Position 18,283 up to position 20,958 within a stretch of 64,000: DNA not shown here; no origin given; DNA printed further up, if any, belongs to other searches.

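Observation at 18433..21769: Glycyl-radical-enzyme homologue with Thr at the radical-Gly position and Asn at the Cys-loop Glu, next to an apparently intact activase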

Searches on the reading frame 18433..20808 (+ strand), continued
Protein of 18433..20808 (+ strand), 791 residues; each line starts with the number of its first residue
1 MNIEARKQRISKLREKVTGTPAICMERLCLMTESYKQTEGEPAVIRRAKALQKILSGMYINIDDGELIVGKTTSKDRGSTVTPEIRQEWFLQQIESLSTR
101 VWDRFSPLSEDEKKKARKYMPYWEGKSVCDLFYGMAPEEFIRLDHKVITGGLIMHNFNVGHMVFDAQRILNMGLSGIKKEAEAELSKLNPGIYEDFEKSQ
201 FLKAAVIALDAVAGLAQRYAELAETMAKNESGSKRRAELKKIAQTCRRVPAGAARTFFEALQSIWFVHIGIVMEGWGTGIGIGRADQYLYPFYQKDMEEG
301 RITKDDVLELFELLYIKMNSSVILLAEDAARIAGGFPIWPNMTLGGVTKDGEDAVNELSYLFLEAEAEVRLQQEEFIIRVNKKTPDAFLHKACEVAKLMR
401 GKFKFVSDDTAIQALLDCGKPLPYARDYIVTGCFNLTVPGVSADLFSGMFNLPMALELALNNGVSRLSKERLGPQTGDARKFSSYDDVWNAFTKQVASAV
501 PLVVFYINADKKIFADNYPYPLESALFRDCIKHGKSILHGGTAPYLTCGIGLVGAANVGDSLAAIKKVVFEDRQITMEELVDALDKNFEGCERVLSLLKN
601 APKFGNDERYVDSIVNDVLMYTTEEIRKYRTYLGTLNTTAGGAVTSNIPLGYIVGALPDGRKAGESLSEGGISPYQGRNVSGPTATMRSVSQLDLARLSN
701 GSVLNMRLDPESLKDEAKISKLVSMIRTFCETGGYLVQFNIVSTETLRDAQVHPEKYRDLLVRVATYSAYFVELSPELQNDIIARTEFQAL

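Call 20: find_related_loci(query=window:18433-20808:+, collection=genome_contigs, flank=10000)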
Query window:18433-20808:+ (791 aa) in genome_contigs; peptide patterns used: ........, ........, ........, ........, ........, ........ (x = any residue, [..] = any of these).
157 stretches matched a pattern; 126 encode a relative of the query (tblastn E <= 1e-3); the best 80 are kept; 79 distinct loci.
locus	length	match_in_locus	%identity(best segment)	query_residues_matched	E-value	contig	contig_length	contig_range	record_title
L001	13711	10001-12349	54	8-789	0e+0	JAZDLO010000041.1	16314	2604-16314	MAG: bacterium isolate MEGAHIT-group-0.602 k141_16042258, whole genome shotgun sequence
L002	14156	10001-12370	54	1-789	0e+0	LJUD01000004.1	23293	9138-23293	MAG: bacterium SM23_31 isolate SM23_31 WORSMTZ_3418, whole genome shotgun sequence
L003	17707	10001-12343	38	8-786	5e-162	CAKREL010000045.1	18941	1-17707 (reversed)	MAG: uncultured Eubacterium sp. isolate REFINED_METABAT215_TOP10_CONTIGS_1500_ASSEMBLY_K77_MERGED__Hadza_PheChl_Fiber-Ha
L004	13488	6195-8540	37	9-786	8e-162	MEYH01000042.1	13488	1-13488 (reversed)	MAG: Candidatus Atribacteria bacterium RBG_19FT_COMBO_35_14 rbg_19ft_combo_scaffold_2161, whole genome shotgun sequence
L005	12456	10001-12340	37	9-786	2e-161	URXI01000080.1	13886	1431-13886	uncultured Eubacterium sp. isolate UMGS1437 genome assembly, contig: NODE_767_length_13886_cov_2.075410, whole genome sh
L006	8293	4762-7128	37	9-787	3e-159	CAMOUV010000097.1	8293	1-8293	MAG: uncultured Blautia sp. isolate SRR873601_bin.45_metaWRAP_v1.3_MAG genome assembly, contig: NODE_28247_length_8293_c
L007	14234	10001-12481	37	6-786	9e-159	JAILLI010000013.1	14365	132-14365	MAG: Lachnospiraceae bacterium isolate RUI224 k141_12168884_flag=0_multi=85.9402_len=14365, whole genome shotgun sequenc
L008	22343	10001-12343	38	8-786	1e-158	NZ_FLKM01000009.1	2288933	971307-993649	Emergencia timonensis strain SN18, whole genome shotgun sequence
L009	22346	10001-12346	37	9-791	5e-158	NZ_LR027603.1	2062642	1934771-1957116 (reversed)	Bacilliculturomica massiliensis strain Marseille-P3303, whole genome shotgun sequence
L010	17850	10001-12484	36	5-786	8e-158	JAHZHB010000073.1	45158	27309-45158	MAG: Lachnospiraceae bacterium isolate HRGM_Genome_3207 HRGM_Genome_3207_72, whole genome shotgun sequence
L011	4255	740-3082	38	8-786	2e-162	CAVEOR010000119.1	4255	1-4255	Anaerovoracaceae bacterium isolate H07646-L1_cleanbin_000049 genome assembly, contig: Spades_H07646-L1_contig_12564, who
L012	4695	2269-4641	39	7-791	1e-160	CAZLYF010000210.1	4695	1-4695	MAG TPA_asm: uncultured Oscillospiraceae bacterium isolate SRP192927_co6_135 genome assembly, contig: NODE_51735_length_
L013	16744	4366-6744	38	9-787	3e-156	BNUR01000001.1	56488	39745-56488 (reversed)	Spirochaetia bacterium MS495-2 DNA, sequence001, whole genome shotgun sequence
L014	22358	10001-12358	39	9-787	3e-156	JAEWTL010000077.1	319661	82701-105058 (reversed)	MAG: Bacillota bacterium isolate OH_SDB_141 k127_476291, whole genome shotgun sequence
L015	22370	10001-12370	39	8-791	2e-155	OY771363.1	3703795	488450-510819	MAG: Christensenellaceae bacterium isolate 38ba8450-c70d-4108-8ba4-09623ba0e347 genome assembly, chromosome: 1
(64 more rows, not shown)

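Call 24: find_encoding_contigs(protein=P0006, flank=10000, max_places=2)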
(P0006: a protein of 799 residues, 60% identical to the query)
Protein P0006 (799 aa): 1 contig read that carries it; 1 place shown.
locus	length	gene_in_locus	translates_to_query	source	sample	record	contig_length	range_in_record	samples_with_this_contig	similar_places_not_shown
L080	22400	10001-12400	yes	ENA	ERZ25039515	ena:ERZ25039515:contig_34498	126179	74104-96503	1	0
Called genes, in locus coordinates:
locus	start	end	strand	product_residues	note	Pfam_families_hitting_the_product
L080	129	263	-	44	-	-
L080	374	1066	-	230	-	PF00230:MIP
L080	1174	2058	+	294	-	PF00809:Pterin_bind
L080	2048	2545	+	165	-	PF01288:HPPK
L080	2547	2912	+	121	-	PF01242:PTPS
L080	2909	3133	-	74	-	PF03966:Trm112p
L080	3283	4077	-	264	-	-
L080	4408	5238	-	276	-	PF00106:adh_short, PF08659:KR, PF13561:adh_short_C2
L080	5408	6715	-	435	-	PF06808:DctM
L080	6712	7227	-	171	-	PF04290:DctQ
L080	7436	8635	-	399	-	PF03480:DctP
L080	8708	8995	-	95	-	-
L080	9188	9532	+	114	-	-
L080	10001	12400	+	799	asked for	PF02901:PFL-like, PF01228:Gly_radical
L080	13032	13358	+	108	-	-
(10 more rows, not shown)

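Call 25: find_encoding_contigs(protein=P0071, flank=10000, max_places=2)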
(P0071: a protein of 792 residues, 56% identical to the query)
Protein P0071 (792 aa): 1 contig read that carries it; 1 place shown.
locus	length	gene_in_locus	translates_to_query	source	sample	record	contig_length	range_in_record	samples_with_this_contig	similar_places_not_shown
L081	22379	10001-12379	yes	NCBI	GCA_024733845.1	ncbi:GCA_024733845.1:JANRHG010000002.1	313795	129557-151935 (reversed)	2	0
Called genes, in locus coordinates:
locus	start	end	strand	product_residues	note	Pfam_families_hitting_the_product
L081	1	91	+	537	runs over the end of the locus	PF17203:sCache_3_2 (faint), PF00672:HAMP, PF10303:DUF2408 (weak)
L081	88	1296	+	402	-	PF05384:DegS, PF07730:HisKA_3, PF02518:HATPase_c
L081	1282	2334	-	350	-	PF00126:HTH_1, PF03466:LysR_substrate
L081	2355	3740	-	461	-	PF07690:MFS_1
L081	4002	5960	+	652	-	PF00724:Oxidored_FMN, PF01266:DAO (faint), PF00890:FAD_binding_2, PF03486:HI0933_like (weak), PF07992:Pyr_redox_2, PF12831:FAD_oxidored, PF13450:NAD_binding_8, PF00070:Pyr_redox, +4 more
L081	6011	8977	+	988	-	PF21423:AhtL-like_1st, PF00384:Molybdopterin, PF01568:Molydop_binding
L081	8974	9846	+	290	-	PF00037:Fer4 (faint), PF12838:Fer4_7 (faint), PF13187:Fer4_9 (faint), PF13247:Fer4_11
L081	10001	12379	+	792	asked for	PF02901:PFL-like, PF01228:Gly_radical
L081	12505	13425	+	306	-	PF13353:Fer4_12 (faint), PF12838:Fer4_7, PF13187:Fer4_9, PF13237:Fer4_10, PF14697:Fer4_21 (weak), PF00037:Fer4 (weak), PF04055:Radical_SAM, PF12837:Fer4_6 (weak), +1 more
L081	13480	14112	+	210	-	PF02525:Flavodoxin_2, PF03358:FMN_red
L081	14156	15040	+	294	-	PF02737:3HCDH_N, PF00725:3HCDH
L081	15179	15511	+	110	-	PF07883:Cupin_2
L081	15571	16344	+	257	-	PF00106:adh_short, PF08659:KR, PF13561:adh_short_C2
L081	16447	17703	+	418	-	PF01321:Creatinase_N, PF00557:Peptidase_M24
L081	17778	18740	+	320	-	PF02737:3HCDH_N, PF00725:3HCDH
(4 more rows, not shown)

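Call 34: search_protein_representatives(protein=window:18433-20808:+)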
Query: 791 residues. Proteins with E-value up to 0.001 (for the whole library): 10071; up to 1e-10: 5523; up to 1e-30: 2333. The best 150 are listed.
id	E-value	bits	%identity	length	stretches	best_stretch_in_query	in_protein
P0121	8.7e-216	734.9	48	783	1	9-789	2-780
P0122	5.0e-211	719.2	45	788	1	6-789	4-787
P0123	1.9e-210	717.3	44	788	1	8-791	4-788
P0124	8.2e-204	695.4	52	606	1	8-595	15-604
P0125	2.2e-203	693.9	43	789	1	6-791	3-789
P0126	2.3e-200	684.0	43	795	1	7-791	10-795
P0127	4.4e-199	679.7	45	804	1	9-789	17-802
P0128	3.9e-195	666.7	44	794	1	7-788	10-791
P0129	4.3e-195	666.5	44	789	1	8-788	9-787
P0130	4.8e-195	666.4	44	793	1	9-788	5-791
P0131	6.8e-194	662.6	42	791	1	7-787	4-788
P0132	6.3e-187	639.5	50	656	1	149-790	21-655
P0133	7.5e-186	636.0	43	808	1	22-790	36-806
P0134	4.8e-176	603.5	42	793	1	7-790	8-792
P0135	1.8e-175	601.6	41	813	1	6-789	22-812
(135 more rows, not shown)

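Call 40: find_related_loci(query=A1, collection=metagenome_contigs, flank=10000)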
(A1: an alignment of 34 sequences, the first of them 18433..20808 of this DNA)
Query A1 (791 aa) in metagenome_contigs; peptide patterns used: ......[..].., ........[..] (x = any residue, [..] = any of these).
600 stretches matched a pattern (row limit reached: there are more); 329 encode a relative of the query (tblastn E <= 1e-3); the best 80 are kept; 78 distinct loci.
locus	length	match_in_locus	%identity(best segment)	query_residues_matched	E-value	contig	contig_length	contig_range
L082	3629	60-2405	60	9-789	0e+0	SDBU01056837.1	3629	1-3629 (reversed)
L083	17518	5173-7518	60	9-789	0e+0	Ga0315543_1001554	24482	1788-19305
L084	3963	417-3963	58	8-791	0e+0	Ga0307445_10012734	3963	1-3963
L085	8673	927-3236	61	21-789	0e+0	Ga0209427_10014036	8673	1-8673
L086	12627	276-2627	58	8-789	0e+0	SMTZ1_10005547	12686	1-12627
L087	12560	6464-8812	59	8-789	0e+0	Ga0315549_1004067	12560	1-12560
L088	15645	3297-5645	58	8-789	0e+0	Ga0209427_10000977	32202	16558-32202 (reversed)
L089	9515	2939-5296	58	7-791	0e+0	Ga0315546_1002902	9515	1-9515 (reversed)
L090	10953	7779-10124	57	9-789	0e+0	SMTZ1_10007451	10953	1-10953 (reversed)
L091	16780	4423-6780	58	7-791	0e+0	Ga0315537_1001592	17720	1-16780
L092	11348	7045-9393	57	9-789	0e+0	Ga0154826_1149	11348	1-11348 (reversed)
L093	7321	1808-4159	58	7-789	0e+0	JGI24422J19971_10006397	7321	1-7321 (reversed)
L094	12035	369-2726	58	7-791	0e+0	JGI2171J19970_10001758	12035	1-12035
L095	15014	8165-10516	58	7-789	0e+0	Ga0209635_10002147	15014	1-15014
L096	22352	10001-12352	58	9-791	0e+0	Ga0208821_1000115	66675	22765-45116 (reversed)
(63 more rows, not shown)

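Call 44: search_protein_families(library=ncbifam, proteins=[window:18433-20808:+])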
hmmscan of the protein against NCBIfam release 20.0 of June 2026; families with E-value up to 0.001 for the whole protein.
window:18433-20808:+ (791 aa): 12 families
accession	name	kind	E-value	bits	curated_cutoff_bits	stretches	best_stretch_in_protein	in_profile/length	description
TIGR01774.1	PFL2-3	subfamily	1.8e-208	694.6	678.2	1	8-789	4-785/786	formate C-acetyltransferase/glycerol dehydratase family glycyl radical enzyme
NF048011.1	SfplDhtHpsGDes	equivalog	4.5e-185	617.3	1000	1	5-789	21-820/821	(2S)-3-sulfopropanediol dehydratase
NF043068.1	glycl_HYPD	equivalog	5e-171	570.5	1100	1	8-788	2-782/784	trans-4-hydroxy-L-proline dehydratase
NF007437.0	PRK09983.1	equivalog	7.3e-169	563.4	1109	1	8-789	3-764/765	formate C-acetyltransferase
TIGR04394.1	choline_CutC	equivalog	1.7e-166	556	1050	1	8-789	3-787/789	choline trimethylamine-lyase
NF048009.1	SfplDhtHpfGKleb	equivalog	4.5e-152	508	1000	1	9-788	27-822/824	(2S)-3-sulfopropanediol dehydratase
NF033718.1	indole_decarb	equivalog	3.1e-134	449.2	1100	3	110-588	159-644/868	indoleacetate decarboxylase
NF033715.1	glycyl_HPDL_Lrg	equivalog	9.9e-112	374.4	1150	2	160-789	226-900/901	4-hydroxyphenylacetate decarboxylase large subunit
TIGR01255.1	pyr_form_ly_1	equivalog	1.4e-47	162.7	994.2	1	250-789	229-742/744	formate C-acetyltransferase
NF038360.1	rad_fix_GrcA3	exception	3.2e-18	65.6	158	1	716-789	3-76/78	autonomous glycyl radical cofactor GrcA3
NF008341.1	PRK11127.1-1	equivalog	3e-12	46.3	145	1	731-788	20-77/80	autonomous glycyl radical cofactor GrcA2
TIGR04365.1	spare_glycyl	equivalog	6.6e-11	42.6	170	1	732-788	67-123/126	autonomous glycyl radical cofactor GrcA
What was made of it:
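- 18433..20808 (+): Threonyl radical enzyme (TRE), 791 aa, PFL2-type GRE fold. NCBIfam TIGR01774 subfamily 694.6 bits against cut-off 678.2, with every equivalog failed (call 44).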

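Call 49: find_encoding_contigs(protein=window:18433-20808:+, flank=10000, max_places=3)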
Protein window:18433-20808:+ (791 aa): no gene with exactly this product is on record in the collection.

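Call 54: list_cluster_members(proteins=[P0271, window:18433-20808:+, window:18286-20808:+, P0001, P0003])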
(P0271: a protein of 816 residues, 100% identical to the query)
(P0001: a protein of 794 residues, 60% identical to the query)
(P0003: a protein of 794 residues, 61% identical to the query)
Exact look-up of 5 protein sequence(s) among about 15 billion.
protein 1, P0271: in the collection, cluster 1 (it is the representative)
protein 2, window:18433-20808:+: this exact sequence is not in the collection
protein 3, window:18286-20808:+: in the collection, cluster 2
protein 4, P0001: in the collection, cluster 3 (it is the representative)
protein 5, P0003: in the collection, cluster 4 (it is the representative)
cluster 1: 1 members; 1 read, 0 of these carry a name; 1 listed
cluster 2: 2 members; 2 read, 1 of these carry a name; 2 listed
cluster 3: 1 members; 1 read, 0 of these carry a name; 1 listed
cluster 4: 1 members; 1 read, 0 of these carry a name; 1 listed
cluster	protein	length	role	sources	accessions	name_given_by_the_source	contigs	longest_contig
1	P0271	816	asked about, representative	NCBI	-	-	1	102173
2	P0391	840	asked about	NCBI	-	-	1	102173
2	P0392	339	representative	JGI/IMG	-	formate C-acetyltransferase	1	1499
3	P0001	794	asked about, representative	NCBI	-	-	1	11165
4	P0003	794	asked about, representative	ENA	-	-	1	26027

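Call 58: predict_structure(alignment_id=A1)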
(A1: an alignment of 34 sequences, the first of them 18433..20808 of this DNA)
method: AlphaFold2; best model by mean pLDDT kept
length: 791 residues; sequences in the alignment: 34
mean_pLDDT: 84.3   pTM: 0.87
mean pLDDT of the five models: 84.3, 83.2, 82.6, 81.3, 80.7
residues with pLDDT >= 90: 384; 70-90: 281; 50-70: 82; < 50: 44
segments of 3 or more residues with pLDDT < 50: 645-647, 669-683, 768-791
pLDDT, mean of each block of 10 residues (from residue 1): 81 86 93 96 96 97 91 90 88 87 83 95 92 87 78 52 84 97 93 91 98 98 97 94 97 97 96 81 89 97 94 91 77 59 89 95 90 78 94 86 87 92 91 82 80 93 92 95 98 96 87 88 92 90 87 84 96 97 95 92 76 91 92 83 55 82 65 41 59 83 70 83 88 81 68 57 50 36 35 30
secondary structure, 60 per line:
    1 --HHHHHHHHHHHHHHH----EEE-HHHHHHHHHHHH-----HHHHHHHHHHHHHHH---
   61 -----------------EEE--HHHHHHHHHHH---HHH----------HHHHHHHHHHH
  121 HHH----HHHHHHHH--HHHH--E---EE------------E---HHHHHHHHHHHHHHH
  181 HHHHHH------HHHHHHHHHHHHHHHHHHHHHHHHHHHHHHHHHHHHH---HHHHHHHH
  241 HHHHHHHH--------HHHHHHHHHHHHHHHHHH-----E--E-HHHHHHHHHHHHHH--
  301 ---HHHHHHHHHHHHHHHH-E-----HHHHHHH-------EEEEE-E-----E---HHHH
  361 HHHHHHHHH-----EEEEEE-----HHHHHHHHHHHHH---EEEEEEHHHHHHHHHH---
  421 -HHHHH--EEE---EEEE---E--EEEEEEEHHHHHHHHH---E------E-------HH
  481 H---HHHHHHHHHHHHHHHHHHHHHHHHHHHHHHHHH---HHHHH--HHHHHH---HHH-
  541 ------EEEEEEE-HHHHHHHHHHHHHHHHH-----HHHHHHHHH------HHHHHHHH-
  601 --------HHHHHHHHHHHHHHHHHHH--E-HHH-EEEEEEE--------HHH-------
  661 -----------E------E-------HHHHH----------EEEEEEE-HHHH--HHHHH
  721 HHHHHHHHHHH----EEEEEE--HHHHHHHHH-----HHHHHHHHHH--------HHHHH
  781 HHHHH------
elements in order (helices of 4 or more, strands of 3 or more residues): H3-17 E22-24 H26-37 H43-57 E78-80 H83-93 H110-123 H128-135 H138-141 H166-186 H193-229 H233-248 H257-274 H285-298 H304-319 H327-333 E341-345 H357-369 E375-380 H386-398 E402-407 H408-417 H422-426 E429-431 E435-438 E445-451 H452-460 H485-517 H521-525 H528-533 E547-553 H555-571 H577-585 H592-599 H609-627 E636-642 H687-691 E702-708 H710-713 H716-731 E736-741 H744-752 H758-767 H776-785
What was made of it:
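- The AF2 model is unreliable in exactly the radical domain (pLDDT below 50 for 768-791 and 669-683, call 58), so Thr-Cys proximity was not verified.
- Tried and rejected: The AF2 model could not be used for Thr-Cys geometry, because the radical domain is low confidence and coordinates are not exposed (call 58).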
